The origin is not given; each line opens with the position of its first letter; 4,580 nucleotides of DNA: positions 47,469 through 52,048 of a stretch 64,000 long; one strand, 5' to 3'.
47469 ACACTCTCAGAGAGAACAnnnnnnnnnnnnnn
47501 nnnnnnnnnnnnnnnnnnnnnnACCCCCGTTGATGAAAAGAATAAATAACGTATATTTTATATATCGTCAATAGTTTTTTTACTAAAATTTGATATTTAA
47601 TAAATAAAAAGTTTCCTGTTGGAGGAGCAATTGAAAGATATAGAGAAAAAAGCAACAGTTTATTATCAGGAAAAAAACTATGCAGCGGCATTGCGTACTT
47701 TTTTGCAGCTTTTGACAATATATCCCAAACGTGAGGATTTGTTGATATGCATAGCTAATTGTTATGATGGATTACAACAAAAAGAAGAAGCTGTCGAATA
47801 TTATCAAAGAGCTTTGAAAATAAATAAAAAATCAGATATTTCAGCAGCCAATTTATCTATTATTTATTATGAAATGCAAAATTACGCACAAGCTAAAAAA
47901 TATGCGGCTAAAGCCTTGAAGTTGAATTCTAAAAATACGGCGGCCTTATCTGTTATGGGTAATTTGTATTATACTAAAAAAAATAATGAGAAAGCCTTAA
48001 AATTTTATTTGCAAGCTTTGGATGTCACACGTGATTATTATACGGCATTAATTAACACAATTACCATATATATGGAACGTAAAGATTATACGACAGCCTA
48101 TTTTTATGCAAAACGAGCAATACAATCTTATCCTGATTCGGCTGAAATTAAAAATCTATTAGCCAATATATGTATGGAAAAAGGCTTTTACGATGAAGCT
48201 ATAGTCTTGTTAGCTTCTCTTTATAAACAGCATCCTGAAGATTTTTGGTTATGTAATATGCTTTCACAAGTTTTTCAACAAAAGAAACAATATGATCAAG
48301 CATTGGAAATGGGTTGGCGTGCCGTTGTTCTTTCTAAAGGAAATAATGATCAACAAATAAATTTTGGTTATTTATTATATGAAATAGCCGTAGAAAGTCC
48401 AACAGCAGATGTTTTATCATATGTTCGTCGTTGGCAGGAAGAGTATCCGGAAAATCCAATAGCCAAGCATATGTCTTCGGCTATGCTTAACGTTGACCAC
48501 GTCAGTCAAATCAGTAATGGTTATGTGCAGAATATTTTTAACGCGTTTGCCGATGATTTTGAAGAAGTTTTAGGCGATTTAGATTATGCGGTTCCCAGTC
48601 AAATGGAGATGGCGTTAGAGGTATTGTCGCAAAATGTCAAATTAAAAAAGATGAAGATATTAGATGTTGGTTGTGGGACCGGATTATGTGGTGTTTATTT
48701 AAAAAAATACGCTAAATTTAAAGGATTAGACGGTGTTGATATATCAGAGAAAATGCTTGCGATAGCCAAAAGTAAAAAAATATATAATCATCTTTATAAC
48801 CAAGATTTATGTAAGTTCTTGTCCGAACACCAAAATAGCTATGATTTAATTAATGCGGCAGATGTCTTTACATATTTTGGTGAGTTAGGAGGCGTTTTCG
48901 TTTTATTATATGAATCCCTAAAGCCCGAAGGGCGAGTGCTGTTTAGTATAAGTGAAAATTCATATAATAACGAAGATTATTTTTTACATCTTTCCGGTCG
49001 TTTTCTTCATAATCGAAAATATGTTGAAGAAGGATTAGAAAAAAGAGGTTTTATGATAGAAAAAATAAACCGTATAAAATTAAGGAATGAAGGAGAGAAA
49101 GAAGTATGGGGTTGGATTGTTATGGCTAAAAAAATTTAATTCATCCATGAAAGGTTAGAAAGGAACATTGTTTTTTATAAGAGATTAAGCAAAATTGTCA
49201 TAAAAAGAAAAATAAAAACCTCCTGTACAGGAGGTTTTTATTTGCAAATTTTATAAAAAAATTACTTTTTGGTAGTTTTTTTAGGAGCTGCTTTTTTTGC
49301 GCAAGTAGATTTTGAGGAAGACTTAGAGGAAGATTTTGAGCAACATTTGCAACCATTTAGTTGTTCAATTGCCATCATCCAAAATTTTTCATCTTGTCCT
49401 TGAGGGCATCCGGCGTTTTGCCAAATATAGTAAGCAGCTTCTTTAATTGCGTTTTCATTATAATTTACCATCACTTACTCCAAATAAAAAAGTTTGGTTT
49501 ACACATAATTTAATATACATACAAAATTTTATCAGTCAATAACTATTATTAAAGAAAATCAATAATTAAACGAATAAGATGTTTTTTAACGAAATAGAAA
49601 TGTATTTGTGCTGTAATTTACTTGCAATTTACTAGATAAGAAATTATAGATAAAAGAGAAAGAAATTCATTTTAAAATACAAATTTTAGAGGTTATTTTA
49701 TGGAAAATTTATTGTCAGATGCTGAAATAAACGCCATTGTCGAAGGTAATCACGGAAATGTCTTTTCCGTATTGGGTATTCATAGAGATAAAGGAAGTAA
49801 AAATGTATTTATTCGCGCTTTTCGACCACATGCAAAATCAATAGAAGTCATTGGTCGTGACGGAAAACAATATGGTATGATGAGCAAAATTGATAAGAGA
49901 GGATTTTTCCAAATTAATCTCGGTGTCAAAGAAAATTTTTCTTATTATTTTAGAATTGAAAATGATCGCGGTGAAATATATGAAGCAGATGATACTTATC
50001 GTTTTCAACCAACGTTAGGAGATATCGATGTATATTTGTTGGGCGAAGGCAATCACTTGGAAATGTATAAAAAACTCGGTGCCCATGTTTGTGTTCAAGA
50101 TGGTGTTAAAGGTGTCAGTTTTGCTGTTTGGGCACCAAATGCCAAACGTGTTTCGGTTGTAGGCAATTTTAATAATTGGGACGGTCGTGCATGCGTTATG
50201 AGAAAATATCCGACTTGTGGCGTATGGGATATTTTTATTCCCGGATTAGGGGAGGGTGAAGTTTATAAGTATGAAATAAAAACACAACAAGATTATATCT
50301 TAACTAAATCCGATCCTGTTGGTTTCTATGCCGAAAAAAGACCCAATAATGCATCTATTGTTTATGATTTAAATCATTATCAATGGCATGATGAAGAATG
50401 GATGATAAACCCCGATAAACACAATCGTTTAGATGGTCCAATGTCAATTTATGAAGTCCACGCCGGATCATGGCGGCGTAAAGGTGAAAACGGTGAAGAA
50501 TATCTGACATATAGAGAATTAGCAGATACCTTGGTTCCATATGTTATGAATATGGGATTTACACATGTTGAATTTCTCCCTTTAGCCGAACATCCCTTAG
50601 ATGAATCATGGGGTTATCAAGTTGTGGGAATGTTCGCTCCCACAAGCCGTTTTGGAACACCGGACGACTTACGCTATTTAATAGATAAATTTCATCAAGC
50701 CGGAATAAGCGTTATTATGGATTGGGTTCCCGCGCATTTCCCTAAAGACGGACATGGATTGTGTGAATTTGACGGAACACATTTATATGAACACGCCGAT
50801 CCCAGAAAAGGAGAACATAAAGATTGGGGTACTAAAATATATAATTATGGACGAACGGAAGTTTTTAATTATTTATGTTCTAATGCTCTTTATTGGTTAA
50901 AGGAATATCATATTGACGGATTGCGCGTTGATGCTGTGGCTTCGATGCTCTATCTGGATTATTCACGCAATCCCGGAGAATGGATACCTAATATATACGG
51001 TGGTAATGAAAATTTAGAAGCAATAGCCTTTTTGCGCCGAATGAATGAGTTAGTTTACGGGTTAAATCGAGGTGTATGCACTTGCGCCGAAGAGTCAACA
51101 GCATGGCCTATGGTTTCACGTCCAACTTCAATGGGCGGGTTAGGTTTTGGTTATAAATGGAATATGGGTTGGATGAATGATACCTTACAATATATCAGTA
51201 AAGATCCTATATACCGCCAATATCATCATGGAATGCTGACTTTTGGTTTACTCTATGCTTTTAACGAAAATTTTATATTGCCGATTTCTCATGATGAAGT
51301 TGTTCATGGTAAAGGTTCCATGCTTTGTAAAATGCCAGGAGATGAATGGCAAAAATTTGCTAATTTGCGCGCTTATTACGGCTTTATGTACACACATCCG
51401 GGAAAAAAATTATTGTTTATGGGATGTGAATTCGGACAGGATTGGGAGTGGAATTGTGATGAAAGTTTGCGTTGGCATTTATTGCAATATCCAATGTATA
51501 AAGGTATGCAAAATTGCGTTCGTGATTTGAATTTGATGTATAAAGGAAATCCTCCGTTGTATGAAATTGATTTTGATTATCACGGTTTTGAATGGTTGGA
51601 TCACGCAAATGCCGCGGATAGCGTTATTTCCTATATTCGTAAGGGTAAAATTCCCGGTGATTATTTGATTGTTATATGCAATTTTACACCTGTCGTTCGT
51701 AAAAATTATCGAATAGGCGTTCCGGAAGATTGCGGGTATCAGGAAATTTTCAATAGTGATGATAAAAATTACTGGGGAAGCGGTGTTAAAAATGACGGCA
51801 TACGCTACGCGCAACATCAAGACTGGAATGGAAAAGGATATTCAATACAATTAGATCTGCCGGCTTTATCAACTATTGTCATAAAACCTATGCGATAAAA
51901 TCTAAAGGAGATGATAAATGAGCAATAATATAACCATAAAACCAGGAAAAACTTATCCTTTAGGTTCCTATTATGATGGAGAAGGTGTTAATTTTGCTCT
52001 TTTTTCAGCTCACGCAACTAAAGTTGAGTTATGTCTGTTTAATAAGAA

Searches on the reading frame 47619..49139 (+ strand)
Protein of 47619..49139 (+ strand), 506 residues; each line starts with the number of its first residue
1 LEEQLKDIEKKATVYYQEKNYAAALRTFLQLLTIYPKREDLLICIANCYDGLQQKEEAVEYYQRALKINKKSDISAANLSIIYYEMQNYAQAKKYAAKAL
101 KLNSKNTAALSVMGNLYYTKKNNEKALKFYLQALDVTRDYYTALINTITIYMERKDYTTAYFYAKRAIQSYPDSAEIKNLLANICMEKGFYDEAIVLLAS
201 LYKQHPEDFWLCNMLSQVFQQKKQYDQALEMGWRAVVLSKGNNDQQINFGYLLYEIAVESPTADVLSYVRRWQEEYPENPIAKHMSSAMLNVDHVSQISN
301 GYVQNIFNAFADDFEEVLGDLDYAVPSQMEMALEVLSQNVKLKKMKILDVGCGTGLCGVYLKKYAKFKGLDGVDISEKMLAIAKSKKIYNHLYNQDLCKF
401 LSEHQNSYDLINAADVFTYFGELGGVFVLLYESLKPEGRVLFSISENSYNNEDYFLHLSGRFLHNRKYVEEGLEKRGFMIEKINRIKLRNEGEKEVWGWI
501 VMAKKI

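Call 41: search_protein_families(library=pfam, proteins=[window:47619-49139:+], max_evalue=0.00001)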
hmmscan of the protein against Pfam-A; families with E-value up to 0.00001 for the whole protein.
window:47619-49139:+ (506 aa): 22 families
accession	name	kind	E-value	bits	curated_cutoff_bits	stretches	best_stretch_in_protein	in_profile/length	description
PF07719.23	TPR_2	-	1.4e-25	87.6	27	0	41-71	3-33/34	Tetratricopeptide repeat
PF14559.12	TPR_19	-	1.6e-24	86.4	25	0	85-144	3-64/68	Tetratricopeptide repeat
PF00515.34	TPR_1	-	8.4e-20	70.1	27.8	1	42-71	4-33/34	Tetratricopeptide repeat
PF13424.12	TPR_12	-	2.7e-17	63.2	30.1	0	76-138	5-76/77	Tetratricopeptide repeat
PF13428.12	TPR_14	-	2.7e-17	62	23.5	0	180-217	6-43/44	Tetratricopeptide repeat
PF13181.12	TPR_8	-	8.7e-17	60.2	25.7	0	45-71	7-33/34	Tetratricopeptide repeat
PF13432.12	TPR_16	-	4.2e-15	56.3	32.7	0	82-135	6-59/65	Tetratricopeptide repeat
PF08242.18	Methyltransf_12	-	9e-13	49.2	30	1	348-440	1-98/98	Methyltransferase domain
PF13374.12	TPR_10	-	1.5e-12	47.5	27.5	0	75-102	4-31/42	Tetratricopeptide repeat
PF13649.12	Methyltransf_25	-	4.4e-12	47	27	1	347-438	1-97/97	Methyltransferase domain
PF13489.12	Methyltransf_23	-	1.9e-11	44.4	27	1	336-465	16-139/164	Methyltransferase domain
PF08241.18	Methyltransf_11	-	7.4e-11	43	21.2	1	348-442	1-95/95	Methyltransferase domain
PF13847.12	Methyltransf_31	-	3.2e-10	40.3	27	1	343-443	3-110/145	Methyltransferase domain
PF13176.12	TPR_7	-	5.4e-10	39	27.9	0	109-139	1-31/36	Tetratricopeptide repeat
PF13174.12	TPR_6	-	1.3e-09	38.5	26.3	0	45-68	6-29/33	Tetratricopeptide repeat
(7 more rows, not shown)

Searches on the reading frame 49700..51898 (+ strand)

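Call 41: search_protein_families(library=pfam, proteins=[window:49700-51898:+], max_evalue=0.00001)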
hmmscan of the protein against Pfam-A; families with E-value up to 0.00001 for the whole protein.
window:49700-51898:+ (732 aa): 4 families
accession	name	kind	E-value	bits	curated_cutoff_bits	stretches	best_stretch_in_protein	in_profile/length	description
PF02922.24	CBM_48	-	1.1e-28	99.8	22.4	1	125-206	1-81/83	Carbohydrate-binding module 48 (Isoamylase N-terminal domain)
PF22019.2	GlgB_N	-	2.1e-24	85.9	27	1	8-100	3-94/94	alpha-1,4-glucan branching enzyme GlgB, N-terminal domain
PF02806.24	Alpha-amylase_C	-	9.9e-24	83.9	21.2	1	632-730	1-94/95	Alpha amylase, C-terminal all-beta domain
PF00128.31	Alpha-amylase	-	1.9e-13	50.9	22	1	280-348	26-93/446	Alpha amylase, catalytic domain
